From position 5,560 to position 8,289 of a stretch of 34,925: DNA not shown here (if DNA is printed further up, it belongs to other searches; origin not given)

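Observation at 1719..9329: LysR-divergent five-gene operon: three modular lipoproteins, a membrane-embedded hydrolase and a malic enzyme (best candidate for an undescribed system)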

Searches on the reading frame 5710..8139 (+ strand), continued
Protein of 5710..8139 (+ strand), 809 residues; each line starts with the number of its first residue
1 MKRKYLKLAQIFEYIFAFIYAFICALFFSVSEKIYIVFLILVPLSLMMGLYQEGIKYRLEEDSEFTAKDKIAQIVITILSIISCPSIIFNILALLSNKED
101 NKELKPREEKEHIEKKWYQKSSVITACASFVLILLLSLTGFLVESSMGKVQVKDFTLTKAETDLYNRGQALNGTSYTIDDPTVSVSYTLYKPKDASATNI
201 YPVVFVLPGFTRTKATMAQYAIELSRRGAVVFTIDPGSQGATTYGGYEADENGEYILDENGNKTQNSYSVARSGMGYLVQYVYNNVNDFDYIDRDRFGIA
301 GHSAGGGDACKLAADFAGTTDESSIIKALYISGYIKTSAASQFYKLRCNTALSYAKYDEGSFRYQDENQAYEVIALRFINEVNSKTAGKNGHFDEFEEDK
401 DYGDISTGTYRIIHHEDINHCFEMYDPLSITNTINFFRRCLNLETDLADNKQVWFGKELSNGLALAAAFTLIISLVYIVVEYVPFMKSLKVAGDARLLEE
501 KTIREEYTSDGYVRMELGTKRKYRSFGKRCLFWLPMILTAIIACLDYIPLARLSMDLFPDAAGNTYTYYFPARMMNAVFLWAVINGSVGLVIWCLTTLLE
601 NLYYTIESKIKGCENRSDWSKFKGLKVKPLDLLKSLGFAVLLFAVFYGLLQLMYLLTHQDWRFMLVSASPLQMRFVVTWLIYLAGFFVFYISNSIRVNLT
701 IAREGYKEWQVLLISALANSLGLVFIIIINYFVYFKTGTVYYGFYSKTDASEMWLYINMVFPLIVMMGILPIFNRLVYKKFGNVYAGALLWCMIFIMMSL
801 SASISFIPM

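Call 52: find_homologous_proteins(query=P0313, max_evalue=0.001)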
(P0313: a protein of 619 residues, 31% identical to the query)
Query P0313 (619 aa): 212 proteins with E <= 0.001 among 8000 candidates; the best 120 are listed.
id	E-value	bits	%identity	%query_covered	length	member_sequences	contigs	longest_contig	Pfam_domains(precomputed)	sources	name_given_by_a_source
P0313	0.0e+0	1388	100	100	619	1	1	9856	PF00561.27,PF12146.16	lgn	-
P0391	1.3e-271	921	65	99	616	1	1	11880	PF00561.27,PF12146.16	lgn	-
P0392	2.4e-271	920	64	99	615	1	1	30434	PF00561.27,PF12146.16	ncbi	-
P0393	7.5e-270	915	65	99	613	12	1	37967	PF00561.27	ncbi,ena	-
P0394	4.3e-268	909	64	99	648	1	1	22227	PF00561.27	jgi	-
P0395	4.5e-266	902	65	99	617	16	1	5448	PF00561.27,PF12146.16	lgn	-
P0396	1.2e-265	901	63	99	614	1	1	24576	PF00561.27,PF12146.16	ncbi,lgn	-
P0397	1.9e-262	890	63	99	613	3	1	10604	PF00561.27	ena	-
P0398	1.5e-261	887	64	99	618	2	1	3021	PF00561.27,PF12146.16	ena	-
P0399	2.9e-261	886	64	99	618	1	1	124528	PF00561.27,PF12146.16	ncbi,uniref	ncbi:alpha/beta hydrolase [Diplocloster hominis]|uniref:alpha/beta hydrolase n=1 Tax=Diplocloster ho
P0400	7.1e-260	882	64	99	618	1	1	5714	PF00561.27,PF12146.16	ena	-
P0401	1.5e-242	825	59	98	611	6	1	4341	PF00561.27,PF12146.16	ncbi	-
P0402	1.6e-237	808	58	100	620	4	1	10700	PF12697.14,PF00561.27,PF12146.16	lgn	-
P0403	5.1e-236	803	57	99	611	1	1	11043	PF00561.27,PF12146.16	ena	-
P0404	1.4e-194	666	50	99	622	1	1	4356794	PF12740.15,PF12697.14,PF00561.27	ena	-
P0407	2.6e-187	642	50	100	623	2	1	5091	PF12740.15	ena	-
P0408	1.9e-185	636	49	100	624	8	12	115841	PF00561.27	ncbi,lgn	ncbi:MAG: alpha/beta hydrolase [Ruthenibacterium sp.]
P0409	2.2e-184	633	49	100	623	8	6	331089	PF12740.15,PF00561.27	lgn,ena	-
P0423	1.5e-174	600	48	100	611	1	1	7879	PF12740.15,PF12697.14,PF00561.27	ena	-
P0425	2.4e-172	593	47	97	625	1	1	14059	PF12740.15,PF00561.27,PF12146.16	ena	-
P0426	1.8e-171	590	47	100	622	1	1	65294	PF12740.15,PF00561.27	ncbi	-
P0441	9.9e-88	313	33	99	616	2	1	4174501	PF02129.25,PF00326.28,PF12697.14,PF12146.16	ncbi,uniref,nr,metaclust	ncbi:alpha/beta hydrolase family protein [Cryobacterium arcticum]|uniref:Membrane protein n=1 Tax=Cr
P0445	3.1e-83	299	33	99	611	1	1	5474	PF12740.15,PF05448.19,PF12697.14,PF12146.16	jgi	-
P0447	7.7e-82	294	33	99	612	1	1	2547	PF12740.15,PF05448.19,PF12697.14,PF00561.27,PF12146.16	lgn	-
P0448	9.4e-82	294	33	99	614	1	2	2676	PF00326.28,PF12740.15,PF12697.14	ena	-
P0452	5.0e-80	288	32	99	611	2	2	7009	PF12740.15,PF05448.19,PF12146.16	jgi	-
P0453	6.9e-80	287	33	99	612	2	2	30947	PF12740.15,PF05448.19,PF12697.14,PF00561.27,PF12146.16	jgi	-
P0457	1.8e-77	279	31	95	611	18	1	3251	PF12740.15,PF05448.19,PF12146.16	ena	-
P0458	1.8e-77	279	31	99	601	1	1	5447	PF12740.15,PF06500.18,PF05448.19,PF12697.14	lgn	-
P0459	2.2e-77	279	31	99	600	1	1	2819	PF12740.15,PF06500.18,PF05448.19,PF12697.14,PF12146.16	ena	-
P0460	2.8e-77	279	31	99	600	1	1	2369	PF12740.15,PF06500.18,PF05448.19,PF12697.14,PF12146.16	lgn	-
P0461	4.0e-77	278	31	99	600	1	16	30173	PF12740.15,PF06500.18,PF05448.19,PF12697.14,PF12146.16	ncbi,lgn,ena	-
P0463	8.1e-77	277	31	99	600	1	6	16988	PF12740.15,PF06500.18,PF05448.19,PF12697.14,PF12146.16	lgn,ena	-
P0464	9.3e-77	277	32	99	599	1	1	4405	PF12740.15,PF06500.18,PF12697.14,PF00561.27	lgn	-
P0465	1.0e-76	277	31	99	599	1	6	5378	PF12740.15,PF06500.18,PF05448.19,PF12697.14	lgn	-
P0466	1.2e-76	277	31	99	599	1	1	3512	PF12740.15,PF06500.18,PF05448.19,PF12697.14,PF12146.16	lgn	-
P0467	1.5e-76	276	32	99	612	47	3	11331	PF12740.15,PF05448.19,PF12146.16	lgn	-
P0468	1.9e-76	276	31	96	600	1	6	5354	PF12740.15,PF06500.18,PF05448.19,PF12697.14,PF00561.27,PF12146.16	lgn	-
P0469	2.3e-76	276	31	96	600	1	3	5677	PF12740.15,PF06500.18,PF05448.19,PF12697.14,PF12146.16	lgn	-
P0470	2.4e-76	276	31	96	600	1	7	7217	PF12740.15,PF06500.18,PF05448.19,PF12697.14,PF12146.16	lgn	-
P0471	2.5e-76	276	32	99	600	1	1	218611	PF06500.18,PF05448.19,PF12697.14,PF00561.27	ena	-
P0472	2.8e-76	276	31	96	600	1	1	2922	PF12740.15,PF06500.18,PF05448.19,PF12697.14,PF12146.16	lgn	-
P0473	3.5e-76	275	30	99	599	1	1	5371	PF12740.15,PF06500.18,PF05448.19,PF12697.14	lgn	-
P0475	3.8e-76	275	31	96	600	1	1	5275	PF12740.15,PF06500.18,PF05448.19,PF12146.16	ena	-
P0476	3.8e-76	275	31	96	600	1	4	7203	PF12740.15,PF06500.18,PF05448.19,PF12697.14,PF12146.16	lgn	-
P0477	5.6e-76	275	31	98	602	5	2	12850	PF12740.15,PF06500.18,PF05448.19,PF12697.14,PF12146.16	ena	-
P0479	8.3e-76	274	30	99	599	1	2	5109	PF12740.15,PF06500.18,PF05448.19,PF12697.14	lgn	-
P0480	1.0e-75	274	30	99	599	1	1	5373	PF12740.15,PF06500.18,PF05448.19,PF12697.14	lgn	-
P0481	1.1e-75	274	30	99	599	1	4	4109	PF12740.15,PF06500.18,PF05448.19,PF12697.14,PF12146.16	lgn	-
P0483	2.9e-75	272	31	98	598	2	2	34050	PF12740.15,PF06500.18,PF05448.19,PF12697.14,PF00561.27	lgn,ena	-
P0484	5.2e-75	271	30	99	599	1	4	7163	PF12740.15,PF06500.18,PF05448.19,PF12697.14,PF12146.16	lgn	-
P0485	5.3e-75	271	30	99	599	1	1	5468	PF12740.15,PF06500.18,PF05448.19,PF12146.16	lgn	-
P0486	8.6e-75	271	31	99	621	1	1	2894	PF12740.15,PF12697.14,PF00561.27,PF12146.16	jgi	jgi:pimeloyl-ACP methyl ester carboxylesterase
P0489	1.3e-72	263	32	99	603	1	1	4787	PF12740.15,PF05448.19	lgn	-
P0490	2.3e-72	263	31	99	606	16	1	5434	PF12740.15,PF06500.18,PF12697.14,PF12146.16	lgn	-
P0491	9.9e-72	260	31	99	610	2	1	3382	PF12740.15,PF06500.18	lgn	-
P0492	9.5e-71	257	29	99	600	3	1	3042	PF12740.15,PF06500.18,PF12697.14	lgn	-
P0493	2.0e-70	256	30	99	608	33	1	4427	PF12740.15,PF06500.18,PF12697.14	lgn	-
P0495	4.7e-70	255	32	100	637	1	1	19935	PF03403.20,PF12740.15,PF12697.14,PF00561.27,PF12146.16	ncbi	-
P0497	4.6e-68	248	29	99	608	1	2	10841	PF12740.15,PF06500.18,PF12697.14,PF00561.27,PF12146.16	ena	-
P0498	7.0e-68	248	29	99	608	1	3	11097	PF12740.15,PF06500.18,PF12697.14,PF12146.16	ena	-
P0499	7.7e-68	248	29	99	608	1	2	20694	PF12740.15,PF06500.18,PF12697.14,PF12146.16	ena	-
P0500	8.0e-68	248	29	99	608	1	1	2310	PF12740.15,PF06500.18,PF12697.14,PF12146.16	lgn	-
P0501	8.4e-68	248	29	99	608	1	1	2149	PF12740.15,PF06500.18,PF12697.14,PF12146.16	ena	-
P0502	8.5e-68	248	29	99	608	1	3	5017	PF12740.15,PF06500.18,PF12697.14,PF00561.27,PF12146.16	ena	-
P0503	9.4e-68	247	29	99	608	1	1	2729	PF12740.15,PF06500.18,PF12697.14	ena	-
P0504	1.0e-67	247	29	99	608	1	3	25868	PF12740.15,PF06500.18,PF12697.14,PF00561.27,PF12146.16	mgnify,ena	mgnify:FL=1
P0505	1.1e-67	247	29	99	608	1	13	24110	PF12740.15,PF06500.18,PF12697.14,PF12146.16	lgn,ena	-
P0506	1.2e-67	247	29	99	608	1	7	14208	PF12740.15,PF06500.18,PF12697.14,PF12146.16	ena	-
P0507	1.4e-67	247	29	99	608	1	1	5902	PF12740.15,PF06500.18,PF12697.14,PF12146.16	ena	-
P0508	1.4e-67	247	29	99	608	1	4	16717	PF12740.15,PF06500.18,PF12697.14,PF00561.27,PF12146.16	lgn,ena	-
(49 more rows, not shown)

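Call 53: find_encoding_contigs(protein=P0399, flank=7000, max_places=1)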
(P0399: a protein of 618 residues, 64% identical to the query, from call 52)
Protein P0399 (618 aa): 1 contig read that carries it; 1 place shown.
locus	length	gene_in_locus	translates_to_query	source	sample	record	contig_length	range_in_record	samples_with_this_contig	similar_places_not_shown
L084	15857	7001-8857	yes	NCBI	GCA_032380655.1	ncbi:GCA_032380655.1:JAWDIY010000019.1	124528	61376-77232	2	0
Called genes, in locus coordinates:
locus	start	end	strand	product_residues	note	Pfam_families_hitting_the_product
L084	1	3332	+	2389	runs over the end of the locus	PF13620:CarboxypepD_reg, PF17210:SdrD_B, PF13620:CarboxypepD_reg, PF13620:CarboxypepD_reg, PF13620:CarboxypepD_reg, PF13620:CarboxypepD_reg, PF13620:CarboxypepD_reg, PF13620:CarboxypepD_reg, +33 more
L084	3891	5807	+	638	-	PF02824:TGS, PF07973:tRNA_SAD, PF00587:tRNA-synt_2b, PF03129:HGTP_anticodon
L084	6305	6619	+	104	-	PF07561:DUF1540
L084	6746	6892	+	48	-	-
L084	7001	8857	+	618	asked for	PF00561:Abhydrolase_1, PF12146:Hydrolase_4 (weak)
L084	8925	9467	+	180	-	PF01047:MarR, PF12802:MarR_2, PF13412:HTH_24 (weak), PF13463:HTH_27, PF13601:HTH_34 (weak)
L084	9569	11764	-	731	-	PF02687:FtsX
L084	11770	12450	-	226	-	PF02463:SMC_N (faint), PF00005:ABC_tran, PF13304:AAA_21 (faint)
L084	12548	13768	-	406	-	PF00512:HisKA, PF13581:HATPase_c_2 (faint), PF02518:HATPase_c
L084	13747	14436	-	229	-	PF00072:Response_reg, PF00486:Trans_reg_C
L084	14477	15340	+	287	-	PF12784:PDDEXK_2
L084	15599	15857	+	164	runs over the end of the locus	PF05198:IF3_N, PF00707:IF3_C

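Call 54: find_encoding_contigs(protein=P0441, flank=7000, max_places=1)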
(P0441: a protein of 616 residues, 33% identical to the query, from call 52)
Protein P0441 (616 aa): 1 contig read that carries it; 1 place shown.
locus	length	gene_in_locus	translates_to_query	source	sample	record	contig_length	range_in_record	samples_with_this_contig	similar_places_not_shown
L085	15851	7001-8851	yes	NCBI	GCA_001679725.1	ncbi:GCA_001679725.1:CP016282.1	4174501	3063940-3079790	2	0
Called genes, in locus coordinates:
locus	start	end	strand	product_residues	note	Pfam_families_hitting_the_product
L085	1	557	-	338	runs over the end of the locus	PF01544:CorA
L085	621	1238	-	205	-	-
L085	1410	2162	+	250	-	PF01648:ACPS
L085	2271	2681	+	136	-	-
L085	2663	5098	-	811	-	PF00122:E1-E2_ATPase, PF00702:Hydrolase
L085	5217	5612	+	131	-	PF03860:Csp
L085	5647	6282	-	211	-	PF00440:TetR_N (weak)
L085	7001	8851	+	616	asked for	PF02129:Peptidase_S15, PF12146:Hydrolase_4 (faint), PF12697:Abhydrolase_6 (weak), PF00326:Peptidase_S9 (weak)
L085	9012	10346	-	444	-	PF17900:Peptidase_M1_N, PF01433:Peptidase_M1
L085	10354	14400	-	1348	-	PF00501:AMP-binding, PF00550:PP-binding, PF00132:Hexapep (weak)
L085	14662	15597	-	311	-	PF00892:EamA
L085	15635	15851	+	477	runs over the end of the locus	PF00392:GntR, PF00155:Aminotran_1_2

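Call 55: find_encoding_contigs(protein=P0409, flank=7000, max_places=1)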
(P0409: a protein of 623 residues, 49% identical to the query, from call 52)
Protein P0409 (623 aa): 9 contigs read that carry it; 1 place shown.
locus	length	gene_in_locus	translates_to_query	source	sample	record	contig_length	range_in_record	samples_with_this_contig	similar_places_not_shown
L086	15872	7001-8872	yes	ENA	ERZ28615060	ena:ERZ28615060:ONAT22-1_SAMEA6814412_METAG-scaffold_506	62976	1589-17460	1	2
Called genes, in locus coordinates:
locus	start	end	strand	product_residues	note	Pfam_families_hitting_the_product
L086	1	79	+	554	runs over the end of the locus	?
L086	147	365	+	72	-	PF12728:HTH_17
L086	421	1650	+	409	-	PF14659:Phage_int_SAM_3, PF00589:Phage_integrase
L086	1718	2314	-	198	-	-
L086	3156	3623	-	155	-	PF07784:DUF1622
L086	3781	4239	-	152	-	PF02915:Rubrerythrin (faint), PF09537:DUF2383 (faint), PF13668:Ferritin_2 (faint), PF07875:Coat_F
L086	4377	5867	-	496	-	PF00370:FGGY_N, PF02782:FGGY_C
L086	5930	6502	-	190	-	PF04309:G3P_antiterm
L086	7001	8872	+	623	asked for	PF12740:PETase (faint), PF00561:Abhydrolase_1 (weak)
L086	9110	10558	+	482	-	PF01266:DAO, PF07992:Pyr_redox_2 (faint), PF04324:Fer2_BFD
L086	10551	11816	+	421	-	PF00070:Pyr_redox (faint), PF00890:FAD_binding_2 (faint), PF03486:HI0933_like (faint), PF07992:Pyr_redox_2, PF12831:FAD_oxidored (weak), PF13450:NAD_binding_8 (weak), PF13738:Pyr_redox_3 (faint)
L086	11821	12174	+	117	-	PF07892:DUF1667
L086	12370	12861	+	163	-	PF12802:MarR_2 (weak)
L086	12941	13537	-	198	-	PF00440:TetR_N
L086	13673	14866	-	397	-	PF01546:Peptidase_M20, PF07687:M20_dimer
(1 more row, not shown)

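Call 56: find_encoding_contigs(protein=P0404, flank=7000, max_places=1)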
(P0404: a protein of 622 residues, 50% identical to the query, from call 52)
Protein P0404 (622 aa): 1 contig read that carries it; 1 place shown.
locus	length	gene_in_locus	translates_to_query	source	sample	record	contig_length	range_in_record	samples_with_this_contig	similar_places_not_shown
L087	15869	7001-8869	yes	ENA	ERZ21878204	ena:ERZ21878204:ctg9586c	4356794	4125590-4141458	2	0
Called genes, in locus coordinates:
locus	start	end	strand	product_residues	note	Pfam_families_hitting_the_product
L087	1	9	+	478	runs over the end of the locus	PF00072:Response_reg, PF00165:HTH_AraC (weak), PF12833:HTH_18, PF00165:HTH_AraC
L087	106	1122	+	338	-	PF00532:Peripla_BP_1 (weak), PF13407:Peripla_BP_4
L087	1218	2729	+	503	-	PF00005:ABC_tran, PF13304:AAA_21 (faint), PF00005:ABC_tran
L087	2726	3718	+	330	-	PF02653:BPD_transp_2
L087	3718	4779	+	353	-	PF02653:BPD_transp_2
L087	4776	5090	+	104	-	PF05336:rhaM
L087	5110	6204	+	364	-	PF01208:URO-D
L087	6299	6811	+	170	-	PF22381:Staph_reg_Sar_Rot (weak), PF01978:TrmB (weak), PF01047:MarR, PF12802:MarR_2, PF13412:HTH_24, PF13463:HTH_27 (weak), PF13601:HTH_34 (weak), PF12840:HTH_20 (weak), +4 more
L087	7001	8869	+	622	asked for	PF12740:PETase (faint), PF00561:Abhydrolase_1 (weak), PF12697:Abhydrolase_6 (weak)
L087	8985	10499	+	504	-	PF00370:FGGY_N, PF02782:FGGY_C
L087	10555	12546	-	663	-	PF00724:Oxidored_FMN, PF00070:Pyr_redox (faint), PF03486:HI0933_like (faint), PF01134:GIDA (faint), PF01266:DAO (faint), PF07992:Pyr_redox_2, PF13450:NAD_binding_8 (weak), PF13738:Pyr_redox_3, +1 more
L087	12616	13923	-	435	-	PF01409:tRNA-synt_2d, PF17759:tRNA_synthFbeta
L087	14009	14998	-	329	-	PF08659:KR (weak), PF00106:adh_short, PF13561:adh_short_C2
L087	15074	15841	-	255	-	PF00165:HTH_AraC (weak), PF12833:HTH_18, PF00165:HTH_AraC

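Call 57: find_encoding_contigs(protein=P0408, flank=7000, max_places=2)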
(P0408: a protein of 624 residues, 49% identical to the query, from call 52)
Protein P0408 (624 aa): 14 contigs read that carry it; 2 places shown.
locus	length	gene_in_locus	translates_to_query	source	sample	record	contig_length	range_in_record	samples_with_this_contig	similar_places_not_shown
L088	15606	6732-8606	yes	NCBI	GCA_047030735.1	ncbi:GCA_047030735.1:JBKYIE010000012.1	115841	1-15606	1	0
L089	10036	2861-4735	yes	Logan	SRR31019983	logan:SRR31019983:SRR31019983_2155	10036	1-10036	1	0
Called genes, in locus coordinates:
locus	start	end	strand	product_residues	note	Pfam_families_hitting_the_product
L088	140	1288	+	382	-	PF00465:Fe-ADH, PF13685:Fe-ADH_2, PF25137:ADH_Fe_C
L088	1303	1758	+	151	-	-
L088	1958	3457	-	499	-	PF00370:FGGY_N, PF02782:FGGY_C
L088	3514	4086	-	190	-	PF04309:G3P_antiterm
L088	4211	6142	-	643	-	PF00561:Abhydrolase_1 (faint), PF12146:Hydrolase_4, PF12697:Abhydrolase_6 (weak)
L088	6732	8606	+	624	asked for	PF00561:Abhydrolase_1 (weak)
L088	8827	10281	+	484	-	PF01266:DAO, PF07992:Pyr_redox_2 (faint), PF13738:Pyr_redox_3 (faint), PF04324:Fer2_BFD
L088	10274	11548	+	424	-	PF00070:Pyr_redox (faint), PF00890:FAD_binding_2 (weak), PF03486:HI0933_like (faint), PF07992:Pyr_redox_2, PF12831:FAD_oxidored, PF13450:NAD_binding_8 (weak), PF13738:Pyr_redox_3 (faint)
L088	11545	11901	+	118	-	PF07892:DUF1667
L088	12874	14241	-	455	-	PF01554:MatE, PF03023:MurJ, PF01554:MatE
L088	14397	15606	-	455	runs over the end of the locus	PF03553:Na_H_antiporter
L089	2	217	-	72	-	?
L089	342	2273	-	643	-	PF00561:Abhydrolase_1 (faint), PF12146:Hydrolase_4, PF12697:Abhydrolase_6 (weak)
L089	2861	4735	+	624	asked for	PF00561:Abhydrolase_1 (weak)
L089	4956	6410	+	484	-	PF01266:DAO, PF07992:Pyr_redox_2 (faint), PF13738:Pyr_redox_3 (faint), PF04324:Fer2_BFD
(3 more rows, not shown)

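Call 58: find_encoding_contigs(protein=P0471, flank=7000, max_places=1)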
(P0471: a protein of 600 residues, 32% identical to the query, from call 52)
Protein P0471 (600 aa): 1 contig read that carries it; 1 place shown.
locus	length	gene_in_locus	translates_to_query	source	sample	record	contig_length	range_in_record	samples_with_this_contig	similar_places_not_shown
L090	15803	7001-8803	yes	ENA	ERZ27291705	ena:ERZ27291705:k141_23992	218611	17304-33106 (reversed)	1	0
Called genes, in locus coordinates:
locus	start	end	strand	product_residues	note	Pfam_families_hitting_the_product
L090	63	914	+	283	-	PF13472:Lipase_GDSL_2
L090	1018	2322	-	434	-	PF02885:Glycos_trans_3N, PF00591:Glycos_transf_3, PF07831:PYNP_C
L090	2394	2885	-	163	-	-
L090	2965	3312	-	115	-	PF02452:PemK_toxin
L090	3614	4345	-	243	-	PF00106:adh_short, PF08659:KR, PF23441:SDR, PF13561:adh_short_C2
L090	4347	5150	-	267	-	PF01553:Acyltransferase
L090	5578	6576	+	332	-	PF10114:PocR, PF00165:HTH_AraC, PF12833:HTH_18, PF00165:HTH_AraC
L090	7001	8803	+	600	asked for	PF05448:AXE1 (faint), PF06500:FrsA-like (weak), PF00561:Abhydrolase_1 (weak), PF12697:Abhydrolase_6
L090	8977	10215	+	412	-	PF00465:Fe-ADH (weak), PF13685:Fe-ADH_2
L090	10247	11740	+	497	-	PF00370:FGGY_N, PF02782:FGGY_C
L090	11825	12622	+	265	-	PF00702:Hydrolase, PF13344:Hydrolase_6, PF13242:Hydrolase_like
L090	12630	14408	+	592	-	PF13231:PMT_2, PF02366:PMT, PF16192:PMT_4TMC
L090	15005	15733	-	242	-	PF03009:GDPD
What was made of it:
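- Tried and rejected: My early impression that the wider family is generally glycerol-linked (4 of 6 contexts, calls 53-58) was toned down after a 67-locus metagenome sample.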
